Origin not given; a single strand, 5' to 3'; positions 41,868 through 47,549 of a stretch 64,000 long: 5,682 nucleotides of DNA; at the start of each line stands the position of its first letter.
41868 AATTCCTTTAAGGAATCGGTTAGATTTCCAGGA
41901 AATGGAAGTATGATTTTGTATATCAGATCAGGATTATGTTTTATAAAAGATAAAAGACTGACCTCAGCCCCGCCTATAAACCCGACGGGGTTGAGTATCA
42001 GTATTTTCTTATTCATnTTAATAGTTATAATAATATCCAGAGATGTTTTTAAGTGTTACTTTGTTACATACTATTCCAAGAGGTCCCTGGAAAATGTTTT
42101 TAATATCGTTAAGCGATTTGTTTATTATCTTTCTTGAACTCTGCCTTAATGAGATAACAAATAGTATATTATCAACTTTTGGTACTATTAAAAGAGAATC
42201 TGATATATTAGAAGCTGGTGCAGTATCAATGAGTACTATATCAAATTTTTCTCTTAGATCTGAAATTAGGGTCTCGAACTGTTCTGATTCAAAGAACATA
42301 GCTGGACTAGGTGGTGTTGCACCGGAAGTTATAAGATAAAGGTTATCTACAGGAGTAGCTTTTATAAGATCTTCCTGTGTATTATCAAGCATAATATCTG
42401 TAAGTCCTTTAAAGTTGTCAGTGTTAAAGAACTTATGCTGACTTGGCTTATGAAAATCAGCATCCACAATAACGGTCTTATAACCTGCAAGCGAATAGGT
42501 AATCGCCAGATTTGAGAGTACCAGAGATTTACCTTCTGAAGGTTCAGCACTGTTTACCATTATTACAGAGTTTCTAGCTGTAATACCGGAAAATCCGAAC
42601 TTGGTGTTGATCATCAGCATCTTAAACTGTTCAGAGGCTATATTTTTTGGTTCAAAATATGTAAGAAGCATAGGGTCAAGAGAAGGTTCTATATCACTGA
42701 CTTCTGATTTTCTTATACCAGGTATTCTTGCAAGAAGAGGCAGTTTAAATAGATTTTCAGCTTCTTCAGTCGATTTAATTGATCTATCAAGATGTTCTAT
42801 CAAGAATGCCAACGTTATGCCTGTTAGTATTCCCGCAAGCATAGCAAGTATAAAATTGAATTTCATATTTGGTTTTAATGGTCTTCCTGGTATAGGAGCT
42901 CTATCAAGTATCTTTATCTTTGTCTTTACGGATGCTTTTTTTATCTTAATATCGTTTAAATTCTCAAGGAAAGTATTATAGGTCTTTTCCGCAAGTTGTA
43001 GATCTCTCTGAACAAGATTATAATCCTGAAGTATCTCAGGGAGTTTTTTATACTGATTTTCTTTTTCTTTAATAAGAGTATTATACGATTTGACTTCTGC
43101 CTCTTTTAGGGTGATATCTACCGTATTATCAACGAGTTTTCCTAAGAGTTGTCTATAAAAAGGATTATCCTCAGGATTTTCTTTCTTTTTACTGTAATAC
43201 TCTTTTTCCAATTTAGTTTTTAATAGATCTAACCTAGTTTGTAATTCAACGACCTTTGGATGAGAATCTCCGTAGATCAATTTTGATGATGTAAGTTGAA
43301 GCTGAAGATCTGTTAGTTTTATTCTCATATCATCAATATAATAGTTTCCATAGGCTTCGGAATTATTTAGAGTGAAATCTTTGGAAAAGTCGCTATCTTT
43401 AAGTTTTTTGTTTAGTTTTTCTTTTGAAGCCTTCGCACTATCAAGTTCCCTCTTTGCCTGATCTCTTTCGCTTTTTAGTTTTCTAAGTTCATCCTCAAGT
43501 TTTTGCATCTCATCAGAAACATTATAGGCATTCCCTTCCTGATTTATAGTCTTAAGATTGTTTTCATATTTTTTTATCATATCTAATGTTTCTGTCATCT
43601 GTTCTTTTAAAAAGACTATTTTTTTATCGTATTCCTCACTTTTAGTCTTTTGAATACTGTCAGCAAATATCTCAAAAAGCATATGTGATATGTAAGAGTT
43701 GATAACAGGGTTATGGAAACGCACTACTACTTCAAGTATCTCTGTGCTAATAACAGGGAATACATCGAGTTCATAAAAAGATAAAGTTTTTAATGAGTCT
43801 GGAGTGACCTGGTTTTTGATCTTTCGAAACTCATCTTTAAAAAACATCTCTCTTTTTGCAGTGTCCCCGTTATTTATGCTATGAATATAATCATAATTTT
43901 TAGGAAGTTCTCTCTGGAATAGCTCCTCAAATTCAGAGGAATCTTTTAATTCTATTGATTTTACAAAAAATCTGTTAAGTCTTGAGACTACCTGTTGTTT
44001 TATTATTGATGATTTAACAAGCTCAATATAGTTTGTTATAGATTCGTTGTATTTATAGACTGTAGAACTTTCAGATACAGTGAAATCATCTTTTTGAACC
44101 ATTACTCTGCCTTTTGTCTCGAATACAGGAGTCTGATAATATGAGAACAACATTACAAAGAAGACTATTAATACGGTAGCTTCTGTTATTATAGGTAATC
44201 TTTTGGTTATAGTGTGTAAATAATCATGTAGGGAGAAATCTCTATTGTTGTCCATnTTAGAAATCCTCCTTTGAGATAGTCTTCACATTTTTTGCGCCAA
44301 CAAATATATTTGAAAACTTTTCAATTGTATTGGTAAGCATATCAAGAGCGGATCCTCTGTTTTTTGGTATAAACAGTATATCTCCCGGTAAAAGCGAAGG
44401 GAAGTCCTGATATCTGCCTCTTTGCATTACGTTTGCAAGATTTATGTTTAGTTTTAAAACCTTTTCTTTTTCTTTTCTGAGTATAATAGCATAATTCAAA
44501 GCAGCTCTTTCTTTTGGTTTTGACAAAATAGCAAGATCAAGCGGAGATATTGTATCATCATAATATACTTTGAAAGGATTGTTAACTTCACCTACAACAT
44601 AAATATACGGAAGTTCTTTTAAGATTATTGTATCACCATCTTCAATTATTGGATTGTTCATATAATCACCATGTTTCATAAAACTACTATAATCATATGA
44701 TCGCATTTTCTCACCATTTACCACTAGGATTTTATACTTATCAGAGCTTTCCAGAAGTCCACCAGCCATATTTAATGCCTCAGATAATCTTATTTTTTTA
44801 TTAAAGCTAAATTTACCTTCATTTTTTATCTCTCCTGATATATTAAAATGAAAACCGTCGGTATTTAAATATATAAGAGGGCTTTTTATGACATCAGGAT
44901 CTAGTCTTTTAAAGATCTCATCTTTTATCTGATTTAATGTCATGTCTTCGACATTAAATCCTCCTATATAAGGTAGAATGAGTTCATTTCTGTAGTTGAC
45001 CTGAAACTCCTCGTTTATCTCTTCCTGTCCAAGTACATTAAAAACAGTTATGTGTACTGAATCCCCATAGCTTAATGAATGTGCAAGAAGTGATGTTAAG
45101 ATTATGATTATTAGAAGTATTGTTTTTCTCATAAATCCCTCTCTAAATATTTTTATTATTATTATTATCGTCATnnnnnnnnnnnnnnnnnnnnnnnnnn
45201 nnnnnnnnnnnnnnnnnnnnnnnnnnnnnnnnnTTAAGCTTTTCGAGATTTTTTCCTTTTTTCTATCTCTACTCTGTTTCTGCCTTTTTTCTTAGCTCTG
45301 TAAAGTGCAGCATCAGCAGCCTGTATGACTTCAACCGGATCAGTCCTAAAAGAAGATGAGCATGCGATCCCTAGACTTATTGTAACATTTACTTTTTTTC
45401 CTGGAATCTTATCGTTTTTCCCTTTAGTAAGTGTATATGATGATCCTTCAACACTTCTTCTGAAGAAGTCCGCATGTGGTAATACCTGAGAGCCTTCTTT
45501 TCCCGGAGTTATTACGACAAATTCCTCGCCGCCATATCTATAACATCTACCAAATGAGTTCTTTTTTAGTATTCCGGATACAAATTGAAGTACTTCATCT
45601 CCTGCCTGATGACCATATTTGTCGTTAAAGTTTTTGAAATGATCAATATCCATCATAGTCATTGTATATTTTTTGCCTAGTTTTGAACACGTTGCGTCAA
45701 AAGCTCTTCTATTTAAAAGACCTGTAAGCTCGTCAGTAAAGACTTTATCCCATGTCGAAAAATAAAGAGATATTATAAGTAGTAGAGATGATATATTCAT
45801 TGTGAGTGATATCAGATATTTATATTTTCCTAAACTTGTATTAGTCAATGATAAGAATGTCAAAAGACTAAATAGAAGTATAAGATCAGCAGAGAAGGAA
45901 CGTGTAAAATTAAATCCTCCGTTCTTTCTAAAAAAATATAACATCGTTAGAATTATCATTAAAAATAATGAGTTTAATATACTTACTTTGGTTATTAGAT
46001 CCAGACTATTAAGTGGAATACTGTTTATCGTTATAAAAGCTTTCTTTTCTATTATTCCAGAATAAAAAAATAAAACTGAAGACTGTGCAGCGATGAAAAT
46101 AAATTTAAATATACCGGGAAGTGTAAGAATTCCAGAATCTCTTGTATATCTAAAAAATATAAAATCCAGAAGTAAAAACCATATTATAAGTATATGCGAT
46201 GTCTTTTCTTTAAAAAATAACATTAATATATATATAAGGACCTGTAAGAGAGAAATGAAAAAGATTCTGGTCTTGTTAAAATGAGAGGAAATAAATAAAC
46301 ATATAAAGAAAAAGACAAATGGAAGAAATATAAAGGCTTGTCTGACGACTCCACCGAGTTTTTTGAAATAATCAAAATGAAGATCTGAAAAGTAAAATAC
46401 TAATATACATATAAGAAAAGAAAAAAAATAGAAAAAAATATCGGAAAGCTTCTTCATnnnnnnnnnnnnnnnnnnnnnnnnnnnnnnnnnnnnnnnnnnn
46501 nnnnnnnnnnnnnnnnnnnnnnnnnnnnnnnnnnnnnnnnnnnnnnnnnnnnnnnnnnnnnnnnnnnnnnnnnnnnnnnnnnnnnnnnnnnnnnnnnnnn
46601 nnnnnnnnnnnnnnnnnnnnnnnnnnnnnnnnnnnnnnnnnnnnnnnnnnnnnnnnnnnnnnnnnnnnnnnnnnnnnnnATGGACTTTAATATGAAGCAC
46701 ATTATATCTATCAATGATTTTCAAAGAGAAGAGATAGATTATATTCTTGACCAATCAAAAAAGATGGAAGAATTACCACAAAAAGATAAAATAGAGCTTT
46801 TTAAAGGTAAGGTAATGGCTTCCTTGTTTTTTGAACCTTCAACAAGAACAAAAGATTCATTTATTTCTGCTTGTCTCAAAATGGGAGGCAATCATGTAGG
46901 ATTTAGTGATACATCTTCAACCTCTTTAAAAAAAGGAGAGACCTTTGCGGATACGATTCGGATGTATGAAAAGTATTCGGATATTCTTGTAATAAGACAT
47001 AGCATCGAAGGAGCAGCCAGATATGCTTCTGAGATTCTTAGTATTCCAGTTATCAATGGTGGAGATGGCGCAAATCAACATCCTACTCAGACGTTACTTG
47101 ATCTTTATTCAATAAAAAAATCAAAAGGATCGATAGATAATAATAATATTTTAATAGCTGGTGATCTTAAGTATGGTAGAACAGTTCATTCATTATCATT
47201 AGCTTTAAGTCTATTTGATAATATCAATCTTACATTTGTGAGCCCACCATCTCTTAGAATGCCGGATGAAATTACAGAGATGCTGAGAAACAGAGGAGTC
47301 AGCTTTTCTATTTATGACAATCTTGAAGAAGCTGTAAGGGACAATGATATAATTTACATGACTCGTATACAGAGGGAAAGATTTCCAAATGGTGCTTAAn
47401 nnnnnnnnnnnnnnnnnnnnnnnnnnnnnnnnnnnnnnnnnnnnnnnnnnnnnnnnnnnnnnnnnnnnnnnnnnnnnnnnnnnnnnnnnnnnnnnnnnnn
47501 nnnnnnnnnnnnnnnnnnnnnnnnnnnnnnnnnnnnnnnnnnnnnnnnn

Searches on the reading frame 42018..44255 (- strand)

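Call 60: search_protein_families(library=pfam, proteins=[window:42018-44255:-], max_evalue=0.00001)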
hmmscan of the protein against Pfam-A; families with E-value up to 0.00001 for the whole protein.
window:42018-44255:- (745 aa): 3 families
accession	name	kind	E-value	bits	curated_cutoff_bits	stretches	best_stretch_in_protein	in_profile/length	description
PF13807.11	GNVR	-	1.9e-11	44.1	27.7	1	415-485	9-79/82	G-rich domain on putative tyrosine kinase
PF10609.15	ParA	-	4.4e-07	30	27.1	1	563-731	4-173/246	NUBPL iron-transfer P-loop NTPase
PF13614.12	AAA_31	-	2.9e-06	27.8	27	1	574-721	13-167/177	AAA domain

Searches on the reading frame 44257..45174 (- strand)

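Call 60: search_protein_families(library=pfam, proteins=[window:44257-45174:-], max_evalue=0.00001)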
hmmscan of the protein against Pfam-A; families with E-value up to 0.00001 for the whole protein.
window:44257-45174:- (305 aa): 3 families
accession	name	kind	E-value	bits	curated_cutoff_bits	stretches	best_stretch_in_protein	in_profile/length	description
PF22461.2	SLBB_2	-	7.4e-10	39.2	27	1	110-184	3-78/79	SLBB domain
PF02563.21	Poly_export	-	2.7e-08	34.3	28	1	34-102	9-73/77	Polysaccharide biosynthesis/export protein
PF10531.15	SLBB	-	3.9e-07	30.2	27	0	112-157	4-51/55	SLBB domain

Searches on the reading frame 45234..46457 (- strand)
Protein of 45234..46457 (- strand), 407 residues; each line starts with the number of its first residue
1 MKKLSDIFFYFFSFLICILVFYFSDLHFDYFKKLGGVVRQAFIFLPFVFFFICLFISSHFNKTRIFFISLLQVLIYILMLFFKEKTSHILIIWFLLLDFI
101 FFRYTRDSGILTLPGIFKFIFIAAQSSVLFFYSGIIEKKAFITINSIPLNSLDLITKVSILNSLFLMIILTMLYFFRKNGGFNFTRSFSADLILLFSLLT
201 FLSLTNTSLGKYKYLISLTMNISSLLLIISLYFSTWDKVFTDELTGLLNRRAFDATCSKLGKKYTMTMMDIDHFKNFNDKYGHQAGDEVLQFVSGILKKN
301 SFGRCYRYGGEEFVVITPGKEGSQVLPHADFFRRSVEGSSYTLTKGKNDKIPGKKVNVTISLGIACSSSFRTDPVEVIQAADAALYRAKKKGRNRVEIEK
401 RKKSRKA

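Call 60: search_protein_families(library=pfam, proteins=[window:45234-46457:-], max_evalue=0.00001)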
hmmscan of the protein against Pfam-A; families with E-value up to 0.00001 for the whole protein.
window:45234-46457:- (407 aa): 1 family
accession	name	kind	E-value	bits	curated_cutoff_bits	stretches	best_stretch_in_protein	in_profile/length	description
PF00990.26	GGDEF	-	1.2e-32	113.3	23.8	1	240-395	2-161/161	Diguanylate cyclase, GGDEF domain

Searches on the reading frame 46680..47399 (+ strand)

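Call 60: search_protein_families(library=pfam, proteins=[window:46680-47399:+], max_evalue=0.00001)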
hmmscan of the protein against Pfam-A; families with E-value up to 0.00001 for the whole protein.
window:46680-47399:+ (239 aa): 2 families
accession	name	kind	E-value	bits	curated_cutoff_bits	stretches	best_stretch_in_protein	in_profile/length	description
PF02729.26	OTCace_N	-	4.8e-44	150.5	29.9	1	6-146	1-147/148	Aspartate/ornithine carbamoyltransferase, carbamoyl-P binding domain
PF00185.30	OTCace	-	1.5e-10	41.8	29.4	1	154-231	2-81/157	Aspartate/ornithine carbamoyltransferase, Asp/Orn binding domain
